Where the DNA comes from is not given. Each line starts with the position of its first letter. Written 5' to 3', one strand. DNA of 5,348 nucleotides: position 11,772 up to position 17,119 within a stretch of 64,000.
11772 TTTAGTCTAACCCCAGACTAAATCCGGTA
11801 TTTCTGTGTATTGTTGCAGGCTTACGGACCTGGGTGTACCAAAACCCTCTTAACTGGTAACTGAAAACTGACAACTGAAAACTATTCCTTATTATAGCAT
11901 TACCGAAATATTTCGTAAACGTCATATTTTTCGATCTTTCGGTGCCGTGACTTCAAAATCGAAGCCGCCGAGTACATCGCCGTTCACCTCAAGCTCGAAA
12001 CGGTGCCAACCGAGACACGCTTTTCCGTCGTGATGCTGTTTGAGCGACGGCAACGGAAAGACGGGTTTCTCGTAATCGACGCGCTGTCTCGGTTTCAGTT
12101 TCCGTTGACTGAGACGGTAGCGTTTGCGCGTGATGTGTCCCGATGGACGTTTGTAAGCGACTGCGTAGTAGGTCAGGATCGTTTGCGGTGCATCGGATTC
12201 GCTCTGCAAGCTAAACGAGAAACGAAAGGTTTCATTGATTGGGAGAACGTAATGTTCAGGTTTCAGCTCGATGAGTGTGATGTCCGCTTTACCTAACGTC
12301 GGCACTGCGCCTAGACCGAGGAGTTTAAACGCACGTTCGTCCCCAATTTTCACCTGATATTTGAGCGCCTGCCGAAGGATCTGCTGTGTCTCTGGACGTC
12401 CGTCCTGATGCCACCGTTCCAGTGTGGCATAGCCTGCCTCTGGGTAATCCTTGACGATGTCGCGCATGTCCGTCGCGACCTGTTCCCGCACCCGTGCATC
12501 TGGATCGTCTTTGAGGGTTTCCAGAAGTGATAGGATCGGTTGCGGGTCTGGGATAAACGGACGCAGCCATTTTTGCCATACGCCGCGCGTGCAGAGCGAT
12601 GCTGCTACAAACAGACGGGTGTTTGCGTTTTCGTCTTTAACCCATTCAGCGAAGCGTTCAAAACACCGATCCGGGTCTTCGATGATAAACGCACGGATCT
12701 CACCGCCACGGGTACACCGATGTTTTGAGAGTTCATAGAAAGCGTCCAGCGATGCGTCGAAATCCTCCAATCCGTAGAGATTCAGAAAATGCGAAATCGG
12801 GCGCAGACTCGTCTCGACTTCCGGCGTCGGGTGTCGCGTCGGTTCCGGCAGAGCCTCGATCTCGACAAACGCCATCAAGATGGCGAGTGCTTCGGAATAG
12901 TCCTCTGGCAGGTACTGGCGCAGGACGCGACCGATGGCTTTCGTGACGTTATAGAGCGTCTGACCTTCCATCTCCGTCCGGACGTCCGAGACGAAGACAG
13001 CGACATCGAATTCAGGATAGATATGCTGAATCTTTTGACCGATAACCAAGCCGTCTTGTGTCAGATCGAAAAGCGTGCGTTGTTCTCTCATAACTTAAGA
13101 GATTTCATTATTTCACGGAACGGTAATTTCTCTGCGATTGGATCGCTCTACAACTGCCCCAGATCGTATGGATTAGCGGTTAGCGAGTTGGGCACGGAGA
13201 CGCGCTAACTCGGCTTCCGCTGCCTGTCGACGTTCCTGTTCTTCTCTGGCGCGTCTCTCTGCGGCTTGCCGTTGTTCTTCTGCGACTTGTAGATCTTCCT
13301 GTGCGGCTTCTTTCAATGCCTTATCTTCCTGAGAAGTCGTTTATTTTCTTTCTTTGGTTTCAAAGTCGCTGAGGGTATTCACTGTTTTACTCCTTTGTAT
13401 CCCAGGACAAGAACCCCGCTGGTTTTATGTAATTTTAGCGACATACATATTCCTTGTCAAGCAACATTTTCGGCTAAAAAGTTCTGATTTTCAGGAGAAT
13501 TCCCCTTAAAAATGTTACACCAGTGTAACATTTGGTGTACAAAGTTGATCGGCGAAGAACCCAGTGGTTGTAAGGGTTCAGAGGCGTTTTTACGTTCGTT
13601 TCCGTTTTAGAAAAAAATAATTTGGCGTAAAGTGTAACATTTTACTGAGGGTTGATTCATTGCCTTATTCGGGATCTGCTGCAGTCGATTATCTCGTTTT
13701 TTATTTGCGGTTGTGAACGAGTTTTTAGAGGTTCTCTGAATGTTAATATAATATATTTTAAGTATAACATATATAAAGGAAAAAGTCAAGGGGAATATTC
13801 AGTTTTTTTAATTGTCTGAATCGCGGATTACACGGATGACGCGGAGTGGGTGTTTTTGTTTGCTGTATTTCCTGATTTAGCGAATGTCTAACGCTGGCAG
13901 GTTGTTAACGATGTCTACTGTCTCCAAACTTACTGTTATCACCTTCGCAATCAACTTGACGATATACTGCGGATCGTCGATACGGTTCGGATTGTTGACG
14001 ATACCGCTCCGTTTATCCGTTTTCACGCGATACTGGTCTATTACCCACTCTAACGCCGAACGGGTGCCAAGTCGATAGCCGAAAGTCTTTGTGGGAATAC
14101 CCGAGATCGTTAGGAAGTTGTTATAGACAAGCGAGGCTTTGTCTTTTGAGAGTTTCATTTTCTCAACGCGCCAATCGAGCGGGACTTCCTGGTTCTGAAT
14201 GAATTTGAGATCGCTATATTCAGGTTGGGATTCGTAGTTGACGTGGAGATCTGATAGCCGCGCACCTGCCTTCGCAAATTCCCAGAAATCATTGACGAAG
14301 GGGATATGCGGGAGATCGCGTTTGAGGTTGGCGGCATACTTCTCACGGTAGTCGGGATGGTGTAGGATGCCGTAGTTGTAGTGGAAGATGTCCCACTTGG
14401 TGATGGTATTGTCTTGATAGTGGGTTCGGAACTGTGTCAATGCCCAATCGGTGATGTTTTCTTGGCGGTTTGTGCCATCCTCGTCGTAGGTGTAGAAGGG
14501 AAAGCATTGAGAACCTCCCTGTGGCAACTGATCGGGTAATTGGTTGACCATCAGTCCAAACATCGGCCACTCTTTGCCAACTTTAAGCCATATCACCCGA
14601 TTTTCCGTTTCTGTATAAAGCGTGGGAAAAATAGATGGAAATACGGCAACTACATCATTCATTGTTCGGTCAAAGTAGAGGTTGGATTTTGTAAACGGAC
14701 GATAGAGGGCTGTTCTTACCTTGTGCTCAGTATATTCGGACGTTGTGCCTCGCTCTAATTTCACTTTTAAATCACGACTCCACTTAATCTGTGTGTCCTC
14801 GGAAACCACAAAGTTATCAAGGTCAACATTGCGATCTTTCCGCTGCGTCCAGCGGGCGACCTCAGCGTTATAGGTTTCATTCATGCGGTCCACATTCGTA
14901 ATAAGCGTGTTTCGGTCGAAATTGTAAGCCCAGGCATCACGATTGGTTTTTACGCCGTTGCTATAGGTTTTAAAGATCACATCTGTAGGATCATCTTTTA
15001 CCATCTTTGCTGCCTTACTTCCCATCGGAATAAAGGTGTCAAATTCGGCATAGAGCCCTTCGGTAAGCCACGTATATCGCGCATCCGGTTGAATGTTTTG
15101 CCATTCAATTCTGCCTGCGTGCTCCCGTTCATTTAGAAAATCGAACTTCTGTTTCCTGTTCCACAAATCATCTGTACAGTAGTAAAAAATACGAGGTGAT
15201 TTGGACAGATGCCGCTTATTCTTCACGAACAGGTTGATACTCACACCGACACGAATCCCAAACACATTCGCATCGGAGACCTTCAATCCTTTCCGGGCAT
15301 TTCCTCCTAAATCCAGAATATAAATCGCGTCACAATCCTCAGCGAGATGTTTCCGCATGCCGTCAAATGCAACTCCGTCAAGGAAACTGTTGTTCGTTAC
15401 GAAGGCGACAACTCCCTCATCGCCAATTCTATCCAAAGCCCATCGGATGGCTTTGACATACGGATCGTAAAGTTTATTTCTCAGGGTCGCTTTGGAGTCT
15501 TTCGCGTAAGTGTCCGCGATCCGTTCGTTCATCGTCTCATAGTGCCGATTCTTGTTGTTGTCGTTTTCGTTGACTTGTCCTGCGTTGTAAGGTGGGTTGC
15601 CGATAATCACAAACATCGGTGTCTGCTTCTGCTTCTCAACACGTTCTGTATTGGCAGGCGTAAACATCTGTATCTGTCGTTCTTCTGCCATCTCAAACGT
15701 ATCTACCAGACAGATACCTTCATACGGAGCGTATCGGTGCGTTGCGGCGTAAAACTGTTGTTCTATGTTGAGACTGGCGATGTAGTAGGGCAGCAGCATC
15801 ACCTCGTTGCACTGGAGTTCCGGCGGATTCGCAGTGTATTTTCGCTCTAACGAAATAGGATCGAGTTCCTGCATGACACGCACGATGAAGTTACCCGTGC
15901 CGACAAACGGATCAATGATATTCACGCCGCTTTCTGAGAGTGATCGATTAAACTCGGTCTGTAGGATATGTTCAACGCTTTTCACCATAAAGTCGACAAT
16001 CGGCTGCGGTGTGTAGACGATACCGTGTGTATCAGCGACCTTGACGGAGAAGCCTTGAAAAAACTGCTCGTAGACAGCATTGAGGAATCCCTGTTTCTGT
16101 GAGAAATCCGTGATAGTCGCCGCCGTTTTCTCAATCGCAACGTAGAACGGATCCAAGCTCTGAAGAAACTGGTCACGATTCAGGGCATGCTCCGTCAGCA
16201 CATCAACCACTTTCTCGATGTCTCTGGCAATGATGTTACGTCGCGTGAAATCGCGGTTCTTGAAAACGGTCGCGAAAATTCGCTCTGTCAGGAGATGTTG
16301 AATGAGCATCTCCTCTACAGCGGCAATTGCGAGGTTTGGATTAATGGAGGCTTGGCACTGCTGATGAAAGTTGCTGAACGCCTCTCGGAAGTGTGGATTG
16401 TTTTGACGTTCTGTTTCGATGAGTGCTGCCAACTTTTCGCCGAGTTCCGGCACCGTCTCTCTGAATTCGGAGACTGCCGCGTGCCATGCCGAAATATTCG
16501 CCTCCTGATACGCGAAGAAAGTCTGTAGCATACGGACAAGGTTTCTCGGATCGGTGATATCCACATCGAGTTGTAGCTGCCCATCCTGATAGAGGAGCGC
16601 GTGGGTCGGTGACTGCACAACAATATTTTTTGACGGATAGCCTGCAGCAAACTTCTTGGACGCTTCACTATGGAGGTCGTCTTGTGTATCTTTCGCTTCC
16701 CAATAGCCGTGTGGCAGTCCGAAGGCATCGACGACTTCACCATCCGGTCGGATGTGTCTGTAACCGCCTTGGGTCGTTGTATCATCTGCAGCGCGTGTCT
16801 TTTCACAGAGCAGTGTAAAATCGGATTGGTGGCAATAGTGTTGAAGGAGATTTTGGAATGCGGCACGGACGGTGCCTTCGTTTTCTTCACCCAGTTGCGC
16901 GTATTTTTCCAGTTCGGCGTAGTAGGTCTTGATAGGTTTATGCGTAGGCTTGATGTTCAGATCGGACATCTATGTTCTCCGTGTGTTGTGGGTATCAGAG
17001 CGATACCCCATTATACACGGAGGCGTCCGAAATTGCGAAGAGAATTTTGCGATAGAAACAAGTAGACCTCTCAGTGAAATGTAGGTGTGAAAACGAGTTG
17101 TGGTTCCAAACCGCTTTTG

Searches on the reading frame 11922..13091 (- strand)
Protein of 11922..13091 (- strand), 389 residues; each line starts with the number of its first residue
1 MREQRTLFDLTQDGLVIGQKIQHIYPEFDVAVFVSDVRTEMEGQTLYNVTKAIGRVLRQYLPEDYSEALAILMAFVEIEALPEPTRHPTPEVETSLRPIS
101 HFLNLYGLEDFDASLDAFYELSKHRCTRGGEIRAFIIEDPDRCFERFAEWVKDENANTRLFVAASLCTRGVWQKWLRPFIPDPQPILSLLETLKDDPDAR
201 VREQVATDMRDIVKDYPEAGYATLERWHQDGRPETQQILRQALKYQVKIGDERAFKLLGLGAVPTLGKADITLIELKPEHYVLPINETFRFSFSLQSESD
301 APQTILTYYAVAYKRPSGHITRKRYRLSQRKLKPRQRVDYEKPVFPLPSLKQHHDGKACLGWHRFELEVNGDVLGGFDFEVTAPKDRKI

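Call 3: search_protein_families(library=pfam, proteins=[window:11922-13091:-], max_evalue=0.01)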
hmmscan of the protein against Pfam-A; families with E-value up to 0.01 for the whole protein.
window:11922-13091:- (389 aa): 1 family
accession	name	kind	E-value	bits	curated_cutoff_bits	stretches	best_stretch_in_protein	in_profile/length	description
PF13646.12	HEAT_2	-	0.00092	19.9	27.7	0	149-243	6-87/88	HEAT repeats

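Call 4: search_protein_families(library=padloc, proteins=[window:11922-13091:-], max_evalue=0.01)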
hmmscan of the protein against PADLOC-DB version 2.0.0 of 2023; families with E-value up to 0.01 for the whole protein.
window:11922-13091:- (389 aa): 0 families

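Call 6: search_protein_families(library=ncbifam, proteins=[window:11922-13091:-], max_evalue=0.01)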
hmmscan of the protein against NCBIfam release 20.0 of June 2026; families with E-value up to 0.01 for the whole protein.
window:11922-13091:- (389 aa): 1 family
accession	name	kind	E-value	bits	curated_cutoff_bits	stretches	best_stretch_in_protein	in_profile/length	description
NF052270.1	Staph_DH_FadE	equivalog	0.006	15.4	600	1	20-121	5-108/400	acyl-CoA dehydrogenase FadE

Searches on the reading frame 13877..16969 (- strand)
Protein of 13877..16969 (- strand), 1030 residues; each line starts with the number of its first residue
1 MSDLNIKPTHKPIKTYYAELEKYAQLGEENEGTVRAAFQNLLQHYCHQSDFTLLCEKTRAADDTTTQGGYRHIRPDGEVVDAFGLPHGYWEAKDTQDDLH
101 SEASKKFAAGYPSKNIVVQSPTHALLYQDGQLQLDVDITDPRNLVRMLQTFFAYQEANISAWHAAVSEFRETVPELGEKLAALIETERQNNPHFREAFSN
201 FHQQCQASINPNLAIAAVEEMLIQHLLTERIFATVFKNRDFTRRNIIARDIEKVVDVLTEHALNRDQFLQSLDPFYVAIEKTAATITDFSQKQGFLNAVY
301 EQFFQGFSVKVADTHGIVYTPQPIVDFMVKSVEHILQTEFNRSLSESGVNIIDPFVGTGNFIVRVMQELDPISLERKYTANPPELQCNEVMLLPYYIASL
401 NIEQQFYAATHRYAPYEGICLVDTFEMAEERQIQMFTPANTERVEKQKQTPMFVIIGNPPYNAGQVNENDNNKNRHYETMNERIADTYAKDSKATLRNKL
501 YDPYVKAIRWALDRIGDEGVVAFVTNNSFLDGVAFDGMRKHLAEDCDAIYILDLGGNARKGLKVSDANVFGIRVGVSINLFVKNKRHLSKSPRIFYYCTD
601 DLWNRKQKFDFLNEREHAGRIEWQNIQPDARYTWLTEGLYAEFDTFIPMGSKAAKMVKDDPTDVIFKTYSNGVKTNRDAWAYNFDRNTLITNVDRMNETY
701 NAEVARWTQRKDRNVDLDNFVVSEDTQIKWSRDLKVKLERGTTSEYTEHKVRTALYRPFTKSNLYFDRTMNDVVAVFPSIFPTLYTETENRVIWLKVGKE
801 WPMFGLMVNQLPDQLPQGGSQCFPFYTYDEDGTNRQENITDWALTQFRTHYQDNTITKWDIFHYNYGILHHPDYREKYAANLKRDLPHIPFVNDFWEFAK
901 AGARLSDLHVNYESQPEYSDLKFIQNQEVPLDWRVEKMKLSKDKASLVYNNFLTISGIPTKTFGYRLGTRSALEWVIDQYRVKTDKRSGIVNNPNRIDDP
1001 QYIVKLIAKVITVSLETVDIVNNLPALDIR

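Call 3: search_protein_families(library=pfam, proteins=[window:13877-16969:-], max_evalue=0.01)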
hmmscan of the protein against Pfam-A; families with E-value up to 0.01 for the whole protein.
window:13877-16969:- (1030 aa): 5 families
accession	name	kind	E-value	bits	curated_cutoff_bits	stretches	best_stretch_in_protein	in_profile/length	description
PF18135.7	Type_ISP_C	-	1.1e-97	327.7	25.9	1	665-1006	2-342/342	Type ISP C-terminal specificity domain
PF22240.1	ISP_coupler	-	1.9e-18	67.5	27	1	170-288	6-123/126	Type ISP restriction-modification enzyme, coupler domain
PF02384.22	N6_Mtase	-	6.8e-11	42.5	20.4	1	295-548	5-207/311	N-6 DNA Methylase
PF07669.17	Eco57I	-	6.3e-08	33.3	25.3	1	449-556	72-167/171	Eco57I restriction-modification methylase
PF20473.4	MmeI_Mtase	-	0.00019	21.2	27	1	349-541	21-214/259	MmeI, DNA-methyltransferase domain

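Call 4: search_protein_families(library=padloc, proteins=[window:13877-16969:-], max_evalue=0.01)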
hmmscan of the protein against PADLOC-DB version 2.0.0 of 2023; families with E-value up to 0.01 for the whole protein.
window:13877-16969:- (1030 aa): 16 families
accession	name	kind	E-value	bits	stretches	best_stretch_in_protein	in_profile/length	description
PDLC03597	REase_MTase_IIG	-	1e-237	790.3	1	162-1029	735-1640/1646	Type IIG restriction enzyme-methyltransferase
PDLC03621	REase_MTase_IIG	-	1.5e-189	630.3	1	13-1027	6-1015/1024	Type IIG restriction enzyme-methyltransferase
PDLC03051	REase_MTase_I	-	9.1e-177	587.8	1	198-1029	749-1589/1591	Type I restriction enzyme-methyltransferase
PDLC03610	REase_MTase_IIG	-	1.5e-65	219.9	2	492-1026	554-1074/1096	Type IIG restriction enzyme-methyltransferase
PDLC03631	REase_MTase_IIG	-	8.8e-49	164.2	1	264-907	255-912/1086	Type IIG restriction enzyme-methyltransferase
PDLC04134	mad2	-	7.5e-17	59.3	2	454-607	360-467/492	mads_2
PDLC03226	MTase_II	-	1.5e-07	28.5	1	430-556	106-217/579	Type II methyltransferase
PDLC03025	MTase_I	-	2.6e-07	27.7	1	254-373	104-208/569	Type I methyltransferase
PDLC03338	MTase_II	-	3.5e-07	27.3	1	315-551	129-326/604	Type II methyltransferase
PDLC03335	MTase_II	-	4e-07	27.1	1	296-553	60-283/607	Type II methyltransferase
PDLC03348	MTase_II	-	4.7e-07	26.7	1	314-555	219-435/727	Type II methyltransferase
PDLC03021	MTase_I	-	1e-06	25.9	1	291-487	141-300/491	Type I methyltransferase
PDLC03313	MTase_II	-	4.5e-05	20.2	1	312-497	19-194/563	Type II methyltransferase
PDLC03347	MTase_II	-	5e-05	20.2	0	454-569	95-193/488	Type II methyltransferase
PDLC03026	MTase_I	-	0.0007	16.8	1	289-484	116-286/487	Type I methyltransferase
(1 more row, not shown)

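Call 6: search_protein_families(library=ncbifam, proteins=[window:13877-16969:-], max_evalue=0.01)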
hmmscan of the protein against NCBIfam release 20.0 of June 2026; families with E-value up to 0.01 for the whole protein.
window:13877-16969:- (1030 aa): 1 family
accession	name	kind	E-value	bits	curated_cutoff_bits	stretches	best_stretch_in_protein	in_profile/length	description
TIGR02987.1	met_A_Alw26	exception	3e-09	36.2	353.5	1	315-546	3-217/523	Alw26I/Eco31I/Esp3I family type II restriction adenine-specific DNA-methyltransferase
